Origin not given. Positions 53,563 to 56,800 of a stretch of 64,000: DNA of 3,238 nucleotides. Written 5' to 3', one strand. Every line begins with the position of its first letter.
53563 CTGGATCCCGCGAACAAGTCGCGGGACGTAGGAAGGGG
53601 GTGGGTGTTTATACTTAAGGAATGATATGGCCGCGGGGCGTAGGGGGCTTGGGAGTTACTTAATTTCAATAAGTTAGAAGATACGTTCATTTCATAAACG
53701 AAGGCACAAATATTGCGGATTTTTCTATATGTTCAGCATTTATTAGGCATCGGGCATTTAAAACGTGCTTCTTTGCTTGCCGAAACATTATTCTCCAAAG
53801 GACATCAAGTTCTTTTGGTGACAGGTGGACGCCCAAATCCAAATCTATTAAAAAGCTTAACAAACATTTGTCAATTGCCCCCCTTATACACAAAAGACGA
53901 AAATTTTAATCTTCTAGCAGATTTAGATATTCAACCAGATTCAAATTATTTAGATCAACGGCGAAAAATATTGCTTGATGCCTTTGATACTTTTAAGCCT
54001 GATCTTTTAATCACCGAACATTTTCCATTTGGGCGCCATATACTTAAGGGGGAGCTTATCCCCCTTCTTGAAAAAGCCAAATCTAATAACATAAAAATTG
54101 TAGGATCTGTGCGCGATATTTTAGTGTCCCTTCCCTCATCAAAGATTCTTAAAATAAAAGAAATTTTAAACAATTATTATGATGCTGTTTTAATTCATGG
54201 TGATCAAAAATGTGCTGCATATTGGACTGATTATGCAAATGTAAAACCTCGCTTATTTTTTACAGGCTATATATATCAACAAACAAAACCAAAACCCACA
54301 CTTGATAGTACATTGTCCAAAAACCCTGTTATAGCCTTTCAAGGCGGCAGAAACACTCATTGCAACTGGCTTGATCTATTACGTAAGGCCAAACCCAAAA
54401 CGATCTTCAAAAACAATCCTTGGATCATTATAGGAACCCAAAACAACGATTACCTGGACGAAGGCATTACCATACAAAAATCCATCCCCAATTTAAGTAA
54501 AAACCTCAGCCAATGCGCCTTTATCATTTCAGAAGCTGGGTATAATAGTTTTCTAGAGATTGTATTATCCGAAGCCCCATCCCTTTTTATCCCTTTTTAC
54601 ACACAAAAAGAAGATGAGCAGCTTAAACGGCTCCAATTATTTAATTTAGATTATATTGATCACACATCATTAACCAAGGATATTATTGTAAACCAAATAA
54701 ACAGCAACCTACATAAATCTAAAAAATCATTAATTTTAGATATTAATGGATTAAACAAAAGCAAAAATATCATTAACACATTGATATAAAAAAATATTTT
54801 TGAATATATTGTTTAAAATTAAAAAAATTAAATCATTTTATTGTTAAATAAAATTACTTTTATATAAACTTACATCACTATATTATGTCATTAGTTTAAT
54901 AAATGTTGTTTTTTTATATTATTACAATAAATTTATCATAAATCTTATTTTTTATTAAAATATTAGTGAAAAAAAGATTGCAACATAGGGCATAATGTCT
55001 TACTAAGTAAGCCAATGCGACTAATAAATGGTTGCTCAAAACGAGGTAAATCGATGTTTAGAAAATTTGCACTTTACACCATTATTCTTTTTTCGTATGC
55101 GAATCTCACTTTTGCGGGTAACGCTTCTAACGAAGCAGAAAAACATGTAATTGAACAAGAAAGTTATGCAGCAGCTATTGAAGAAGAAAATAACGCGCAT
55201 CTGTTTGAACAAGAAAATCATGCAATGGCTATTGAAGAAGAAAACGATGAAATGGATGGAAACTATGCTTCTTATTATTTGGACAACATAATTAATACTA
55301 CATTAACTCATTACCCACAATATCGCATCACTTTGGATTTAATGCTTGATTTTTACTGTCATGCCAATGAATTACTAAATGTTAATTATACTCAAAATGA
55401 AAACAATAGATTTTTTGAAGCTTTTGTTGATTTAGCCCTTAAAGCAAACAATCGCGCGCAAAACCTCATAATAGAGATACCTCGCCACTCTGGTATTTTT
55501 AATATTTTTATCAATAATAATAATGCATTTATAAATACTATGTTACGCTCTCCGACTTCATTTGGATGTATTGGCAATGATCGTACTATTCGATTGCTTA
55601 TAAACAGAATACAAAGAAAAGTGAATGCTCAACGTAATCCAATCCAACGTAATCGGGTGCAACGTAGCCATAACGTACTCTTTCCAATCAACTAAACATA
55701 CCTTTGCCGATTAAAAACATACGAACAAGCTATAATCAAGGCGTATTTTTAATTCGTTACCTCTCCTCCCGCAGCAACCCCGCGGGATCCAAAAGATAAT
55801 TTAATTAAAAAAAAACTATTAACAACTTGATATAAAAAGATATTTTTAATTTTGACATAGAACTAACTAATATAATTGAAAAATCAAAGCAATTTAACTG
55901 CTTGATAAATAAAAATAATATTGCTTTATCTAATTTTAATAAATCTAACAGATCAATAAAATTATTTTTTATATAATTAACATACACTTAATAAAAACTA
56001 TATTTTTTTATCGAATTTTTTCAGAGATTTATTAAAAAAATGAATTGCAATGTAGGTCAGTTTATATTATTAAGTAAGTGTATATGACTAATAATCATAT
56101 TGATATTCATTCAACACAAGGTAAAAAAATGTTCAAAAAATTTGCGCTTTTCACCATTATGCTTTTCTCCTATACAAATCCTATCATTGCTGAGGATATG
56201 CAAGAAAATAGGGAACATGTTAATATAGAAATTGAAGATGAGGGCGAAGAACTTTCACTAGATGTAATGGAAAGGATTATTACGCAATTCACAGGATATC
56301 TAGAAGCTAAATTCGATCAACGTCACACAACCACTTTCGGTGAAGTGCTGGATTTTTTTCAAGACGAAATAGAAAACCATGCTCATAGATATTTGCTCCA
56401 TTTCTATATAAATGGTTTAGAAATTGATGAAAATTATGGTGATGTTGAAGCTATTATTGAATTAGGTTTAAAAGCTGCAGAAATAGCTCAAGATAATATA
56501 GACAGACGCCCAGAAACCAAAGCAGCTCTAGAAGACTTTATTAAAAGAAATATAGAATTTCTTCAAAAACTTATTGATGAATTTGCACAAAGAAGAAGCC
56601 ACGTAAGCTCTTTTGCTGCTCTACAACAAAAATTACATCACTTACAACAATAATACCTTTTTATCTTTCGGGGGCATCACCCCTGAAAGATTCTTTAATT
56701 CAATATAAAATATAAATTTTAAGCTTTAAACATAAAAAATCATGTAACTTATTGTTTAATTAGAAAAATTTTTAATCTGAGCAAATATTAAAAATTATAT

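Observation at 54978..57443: Tandem family of three small secreted paralogs, each duplicated with its own promoter block and hairpin terminator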

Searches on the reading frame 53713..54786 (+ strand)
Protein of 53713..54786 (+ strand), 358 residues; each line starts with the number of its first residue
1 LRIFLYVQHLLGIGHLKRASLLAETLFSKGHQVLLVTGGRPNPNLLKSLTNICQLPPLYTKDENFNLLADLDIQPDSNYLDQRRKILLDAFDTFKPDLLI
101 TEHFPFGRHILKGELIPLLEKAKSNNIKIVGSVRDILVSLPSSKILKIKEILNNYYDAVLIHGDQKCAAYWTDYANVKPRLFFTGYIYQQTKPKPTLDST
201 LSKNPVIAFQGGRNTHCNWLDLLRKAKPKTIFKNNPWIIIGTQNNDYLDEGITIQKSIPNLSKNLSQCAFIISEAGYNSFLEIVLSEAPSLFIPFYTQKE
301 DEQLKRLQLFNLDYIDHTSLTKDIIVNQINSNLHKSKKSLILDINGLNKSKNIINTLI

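Call 62: search_protein_families(library=pfam, proteins=[window:53713-54786:+], max_evalue=0.01)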
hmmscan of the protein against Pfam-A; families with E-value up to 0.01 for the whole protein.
window:53713-54786:+ (358 aa): 2 families
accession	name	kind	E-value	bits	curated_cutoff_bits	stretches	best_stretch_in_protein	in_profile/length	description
PF13528.12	Glyco_trans_1_3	-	1.5e-05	24.8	25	1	11-120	10-120/322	Glycosyl transferase family 1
PF04101.22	Glyco_tran_28_C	-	0.001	19.6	22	1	252-336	56-144/166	Glycosyltransferase family 28 C-terminal domain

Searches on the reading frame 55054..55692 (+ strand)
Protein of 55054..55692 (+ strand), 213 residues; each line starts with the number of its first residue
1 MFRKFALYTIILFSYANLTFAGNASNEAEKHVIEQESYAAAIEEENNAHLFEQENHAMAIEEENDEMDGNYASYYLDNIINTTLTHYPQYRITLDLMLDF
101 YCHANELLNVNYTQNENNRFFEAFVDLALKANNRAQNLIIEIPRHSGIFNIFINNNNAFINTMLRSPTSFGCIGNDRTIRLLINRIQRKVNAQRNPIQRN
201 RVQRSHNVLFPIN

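Call 8: search_protein_families(library=pfam, proteins=[window:55054-55692:+], max_evalue=10)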
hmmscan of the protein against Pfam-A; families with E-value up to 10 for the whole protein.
window:55054-55692:+ (213 aa): 0 families
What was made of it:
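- On Borrelia UHB / Erp-type paralogous gene family: There is no lipobox and no Pfam hit (call 8).
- On trans-Isoprenyl diphosphate synthase (polyprenyl_synt): The mature size is 113-192 aa. There is no Pfam hit (call 8).
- There is no match to any Pfam immunity family (call 8). There is no DDxxD motif in any copy (read from the sequences) and no Pfam polyprenyl_synt match (call 8).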

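Call 82: search_protein_families(library=padloc, proteins=[window:55054-55692:+], max_evalue=1)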
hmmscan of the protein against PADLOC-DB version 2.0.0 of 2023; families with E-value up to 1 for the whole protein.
window:55054-55692:+ (213 aa): 0 families
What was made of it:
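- On T6SS or bacteriocin periplasmic immunity protein: There is no Pfam or PADLOC hit (calls 8, 82).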

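Call 83: search_protein_families(library=phrogs, proteins=[window:55054-55692:+], max_evalue=1)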
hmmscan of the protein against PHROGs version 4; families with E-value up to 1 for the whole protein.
window:55054-55692:+ (213 aa): 1 family
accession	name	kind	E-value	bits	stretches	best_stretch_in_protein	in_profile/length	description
phrog_30391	-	unknown function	0.47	11.9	1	96-151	23-78/98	-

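Call 89: predict_structure(alignment_id=A10)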
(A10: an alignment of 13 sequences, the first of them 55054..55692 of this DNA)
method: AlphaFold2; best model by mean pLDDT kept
length: 213 residues; sequences in the alignment: 13
mean_pLDDT: 72.6   pTM: 0.58
mean pLDDT of the five models: 72.6, 70.4, 70.1, 69.5, 60.6
residues with pLDDT >= 90: 43; 70-90: 86; 50-70: 58; < 50: 26
segments of 3 or more residues with pLDDT < 50: 53-58, 61-67, 206-213
pLDDT, mean of each block of 10 residues (from residue 1): 78 70 52 57 55 49 51 84 92 89 71 62 88 90 91 93 89 77 83 67 47 37
secondary structure, 60 per line:
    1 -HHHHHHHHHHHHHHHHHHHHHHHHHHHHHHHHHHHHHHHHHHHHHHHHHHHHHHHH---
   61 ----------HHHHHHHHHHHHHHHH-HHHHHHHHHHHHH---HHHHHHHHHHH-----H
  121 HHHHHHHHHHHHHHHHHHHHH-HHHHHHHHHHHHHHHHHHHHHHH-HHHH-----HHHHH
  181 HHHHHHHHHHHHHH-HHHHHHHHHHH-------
elements in order: H2-57 H71-86 H88-100 H104-114 H120-141 H143-165 H167-170 H176-194 H196-206

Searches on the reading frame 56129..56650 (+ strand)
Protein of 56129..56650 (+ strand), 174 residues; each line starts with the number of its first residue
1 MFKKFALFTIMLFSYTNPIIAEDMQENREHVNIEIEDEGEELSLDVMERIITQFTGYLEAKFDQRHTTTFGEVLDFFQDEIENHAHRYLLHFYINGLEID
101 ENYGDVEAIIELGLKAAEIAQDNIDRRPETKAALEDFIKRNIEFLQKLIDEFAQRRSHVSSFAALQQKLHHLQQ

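Call 8: search_protein_families(library=pfam, proteins=[window:56129-56650:+], max_evalue=10)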
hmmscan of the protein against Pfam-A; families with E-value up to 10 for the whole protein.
window:56129-56650:+ (174 aa): 5 families
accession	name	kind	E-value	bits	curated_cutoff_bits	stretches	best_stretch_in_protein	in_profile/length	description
PF09966.14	DUF2200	-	0.00097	19.7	22.8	2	134-157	82-105/111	Uncharacterized protein conserved in bacteria (DUF2200)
PF19646.4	DUF6149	-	0.013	15.7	27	1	58-109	83-133/200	Family of unknown function (DUF6149)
PF02518.31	HATPase_c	-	0.16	12.9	26.4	1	28-72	35-73/111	Histidine kinase-, DNA gyrase B-, and HSP90-like ATPase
PF05289.16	BLYB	-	0.49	11.1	25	1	41-79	6-43/120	Borrelia hemolysin accessory protein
PF11176.13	Tma16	-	1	9.6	22.7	0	127-172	59-104/146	Translation machinery-associated protein 16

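Call 11: find_homologous_proteins(query=window:56129-56650:+, max_evalue=0.01)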
Query window:56129-56650:+ (174 aa): 3 proteins with E <= 0.01 among 98 candidates.
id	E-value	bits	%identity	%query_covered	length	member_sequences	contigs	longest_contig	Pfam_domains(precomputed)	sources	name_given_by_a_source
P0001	8.4e-107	372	100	100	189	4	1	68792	-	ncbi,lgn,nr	ncbi:MAG: hypothetical protein Q8S31_01745 [Alphaproteobacteria bacterium]|nr:hypothetical protein [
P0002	4.0e-75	269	75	100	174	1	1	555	-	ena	-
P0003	5.4e-72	259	72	100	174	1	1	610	-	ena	-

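Call 18: find_homologous_proteins(query=A4, max_evalue=1)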
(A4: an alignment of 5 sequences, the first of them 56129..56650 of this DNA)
Query A4 (5 sequences) (174 aa, profile of the alignment): 10 proteins with E <= 1 among 7422 candidates.
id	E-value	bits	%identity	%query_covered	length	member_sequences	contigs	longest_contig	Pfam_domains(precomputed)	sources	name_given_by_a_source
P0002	6.5e-87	308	75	100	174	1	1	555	-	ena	-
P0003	4.7e-86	305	72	100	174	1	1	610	-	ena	-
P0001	2.8e-84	300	100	100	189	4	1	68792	-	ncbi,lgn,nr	ncbi:MAG: hypothetical protein Q8S31_01745 [Alphaproteobacteria bacterium]|nr:hypothetical protein [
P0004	2.1e-68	248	27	70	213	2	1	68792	-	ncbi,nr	ncbi:MAG: hypothetical protein Q8S31_01740 [Alphaproteobacteria bacterium]|nr:hypothetical protein [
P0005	2.4e-44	170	36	84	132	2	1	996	-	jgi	jgi:hypothetical protein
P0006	5.7e-39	152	36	84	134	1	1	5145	-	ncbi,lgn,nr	ncbi:MAG: hypothetical protein Q8L85_03690 [Alphaproteobacteria bacterium]|nr:hypothetical protein [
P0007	4.2e-37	146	37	84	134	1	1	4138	-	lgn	-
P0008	8.3e-31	125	37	84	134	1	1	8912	-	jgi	jgi:hypothetical protein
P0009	1.9e-15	75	32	87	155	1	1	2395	-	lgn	-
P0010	3.9e-12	65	22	39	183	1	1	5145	-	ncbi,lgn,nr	ncbi:MAG: hypothetical protein Q8L85_03680 [Alphaproteobacteria bacterium]|nr:hypothetical protein [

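Call 21: find_encoding_contigs(protein=P0006, flank=10000)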
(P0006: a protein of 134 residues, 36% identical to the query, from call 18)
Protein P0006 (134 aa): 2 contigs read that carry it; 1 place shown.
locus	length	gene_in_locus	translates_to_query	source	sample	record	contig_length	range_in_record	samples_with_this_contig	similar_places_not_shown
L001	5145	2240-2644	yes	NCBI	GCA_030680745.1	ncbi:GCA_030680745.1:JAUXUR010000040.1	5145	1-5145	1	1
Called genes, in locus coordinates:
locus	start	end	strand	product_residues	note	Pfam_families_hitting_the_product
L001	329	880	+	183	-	-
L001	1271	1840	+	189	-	-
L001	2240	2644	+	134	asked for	-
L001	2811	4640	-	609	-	PF07973:tRNA_SAD, PF00587:tRNA-synt_2b, PF03129:HGTP_anticodon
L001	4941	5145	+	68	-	?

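Call 22: find_encoding_contigs(protein=P0008, flank=10000)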
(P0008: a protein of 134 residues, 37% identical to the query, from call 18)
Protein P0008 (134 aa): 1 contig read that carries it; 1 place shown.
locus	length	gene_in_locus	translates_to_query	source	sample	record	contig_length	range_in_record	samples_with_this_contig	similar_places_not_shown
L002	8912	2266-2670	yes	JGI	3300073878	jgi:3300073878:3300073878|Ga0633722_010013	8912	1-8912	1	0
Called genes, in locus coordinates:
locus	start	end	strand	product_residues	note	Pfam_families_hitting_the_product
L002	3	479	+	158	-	?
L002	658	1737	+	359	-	-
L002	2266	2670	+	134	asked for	-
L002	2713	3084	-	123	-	PF02962:CHMI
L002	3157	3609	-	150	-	-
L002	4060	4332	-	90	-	-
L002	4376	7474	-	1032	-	PF00873:ACR_tran, PF03176:MMPL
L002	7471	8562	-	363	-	PF25917:BSH_RND (weak), PF25944:Beta-barrel_RND (weak), PF25954:Beta-barrel_RND_2, PF25989:YknX_C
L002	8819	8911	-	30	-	?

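Call 23: find_encoding_contigs(protein=P0007, flank=10000)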
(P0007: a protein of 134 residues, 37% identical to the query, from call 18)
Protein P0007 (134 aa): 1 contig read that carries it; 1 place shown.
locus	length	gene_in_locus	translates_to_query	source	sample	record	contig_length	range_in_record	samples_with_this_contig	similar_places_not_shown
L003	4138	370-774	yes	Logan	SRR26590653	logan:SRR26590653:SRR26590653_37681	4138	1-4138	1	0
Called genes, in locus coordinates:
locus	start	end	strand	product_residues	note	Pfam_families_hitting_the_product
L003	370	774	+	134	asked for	-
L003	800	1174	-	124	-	PF02962:CHMI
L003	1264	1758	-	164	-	-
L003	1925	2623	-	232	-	-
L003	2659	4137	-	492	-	?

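Call 24: find_encoding_contigs(protein=P0009, flank=10000)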
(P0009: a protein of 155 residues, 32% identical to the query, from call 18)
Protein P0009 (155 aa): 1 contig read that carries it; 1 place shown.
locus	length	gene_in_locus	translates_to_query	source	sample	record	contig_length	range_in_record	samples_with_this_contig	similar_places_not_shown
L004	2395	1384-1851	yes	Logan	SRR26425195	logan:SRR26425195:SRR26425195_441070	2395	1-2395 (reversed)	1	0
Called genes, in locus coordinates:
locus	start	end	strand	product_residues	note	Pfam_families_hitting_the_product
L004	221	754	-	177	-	PF02357:NusG, PF00467:KOW (weak)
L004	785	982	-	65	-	PF00584:SecE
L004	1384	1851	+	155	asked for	-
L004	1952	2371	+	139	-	PF06108:DUF952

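Call 41: search_protein_representatives(alignment_id=A4)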
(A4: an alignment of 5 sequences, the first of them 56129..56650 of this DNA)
Query: 5 sequences, 174 profile positions. Proteins with E-value up to 0.001 (for the whole library): 8; up to 1e-10: 5; up to 1e-30: 3. The best 8 are listed.
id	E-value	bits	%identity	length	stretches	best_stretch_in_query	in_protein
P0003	1.5e-86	305.3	-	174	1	1-174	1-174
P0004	6.6e-69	247.9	-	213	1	1-174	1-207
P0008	2.7e-31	125.4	-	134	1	1-148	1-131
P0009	6.2e-16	75.4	-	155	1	1-147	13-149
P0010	1.2e-12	64.6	-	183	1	30-173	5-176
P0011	1.1e-10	58.2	-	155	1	45-150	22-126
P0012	9.8e-08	48.7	-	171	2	1-24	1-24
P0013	8.3e-06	42.4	-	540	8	83-109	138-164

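Call 45: find_encoding_contigs(protein=P0011, flank=10000)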
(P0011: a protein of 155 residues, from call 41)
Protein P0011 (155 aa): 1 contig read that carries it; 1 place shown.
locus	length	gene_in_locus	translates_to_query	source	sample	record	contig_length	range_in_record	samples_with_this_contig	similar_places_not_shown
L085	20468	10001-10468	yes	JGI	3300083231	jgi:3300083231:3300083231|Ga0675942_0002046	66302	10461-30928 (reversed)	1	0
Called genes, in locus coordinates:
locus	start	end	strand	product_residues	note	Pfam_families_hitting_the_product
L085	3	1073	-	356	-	PF07992:Pyr_redox_2, PF13738:Pyr_redox_3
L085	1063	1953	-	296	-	PF00892:EamA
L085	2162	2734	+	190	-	PF00440:TetR_N, PF17926:TetR_C_21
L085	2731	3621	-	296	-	-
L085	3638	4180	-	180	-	PF05951:Peptidase_M15_2, PF08291:Peptidase_M15_3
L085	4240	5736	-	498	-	PF20142:Scaffold, PF03734:YkuD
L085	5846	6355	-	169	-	-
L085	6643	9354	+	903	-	PF07517:SecA_DEAD, PF00270:DEAD (faint), PF01043:SecA_PP_bind, PF21090:P-loop_SecA, PF07516:SecA_SW, PF02810:SEC-C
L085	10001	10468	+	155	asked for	-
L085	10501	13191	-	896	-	PF01326:PPDK_N, PF00391:PEP-utilizers, PF02896:PEP-utilizers_C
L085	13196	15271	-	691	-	PF02092:tRNA_synt_2f, PF05746:DALR_1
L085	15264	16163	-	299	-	PF02091:tRNA-synt_2e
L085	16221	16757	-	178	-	PF06242:TrcR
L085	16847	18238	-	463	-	PF00474:SSF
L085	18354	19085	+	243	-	PF00005:ABC_tran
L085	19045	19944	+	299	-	PF02687:FtsX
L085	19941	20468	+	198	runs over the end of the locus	PF02698:DUF218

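Call 46: find_encoding_contigs(protein=P0012, flank=10000)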
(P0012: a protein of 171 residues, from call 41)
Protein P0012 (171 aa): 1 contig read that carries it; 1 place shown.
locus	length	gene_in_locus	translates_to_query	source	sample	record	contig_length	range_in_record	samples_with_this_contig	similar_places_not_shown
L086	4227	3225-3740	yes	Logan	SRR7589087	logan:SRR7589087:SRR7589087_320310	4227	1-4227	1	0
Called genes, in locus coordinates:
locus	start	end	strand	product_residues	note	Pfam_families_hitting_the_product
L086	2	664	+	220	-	?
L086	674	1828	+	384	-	PF00712:DNA_pol3_beta, PF02767:DNA_pol3_beta_2, PF02768:DNA_pol3_beta_3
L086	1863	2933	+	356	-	PF13528:Glyco_trans_1_3 (faint)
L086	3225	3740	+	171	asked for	-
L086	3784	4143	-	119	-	PF02962:CHMI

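Call 82: search_protein_families(library=padloc, proteins=[window:56129-56650:+], max_evalue=1)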
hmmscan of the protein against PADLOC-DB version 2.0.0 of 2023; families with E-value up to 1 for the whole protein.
window:56129-56650:+ (174 aa): 0 families

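Call 83: search_protein_families(library=phrogs, proteins=[window:56129-56650:+], max_evalue=1)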
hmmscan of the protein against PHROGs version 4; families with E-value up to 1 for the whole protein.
window:56129-56650:+ (174 aa): 3 families
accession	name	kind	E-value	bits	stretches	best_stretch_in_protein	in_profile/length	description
phrog_30166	-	unknown function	0.055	14.2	1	93-172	45-126/270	-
phrog_2205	-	DNA, RNA and nucleotide metabolism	0.13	12.6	1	115-161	48-94/183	Mu Gam-like end protection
phrog_3157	-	unknown function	0.22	12.7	0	138-156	62-80/80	-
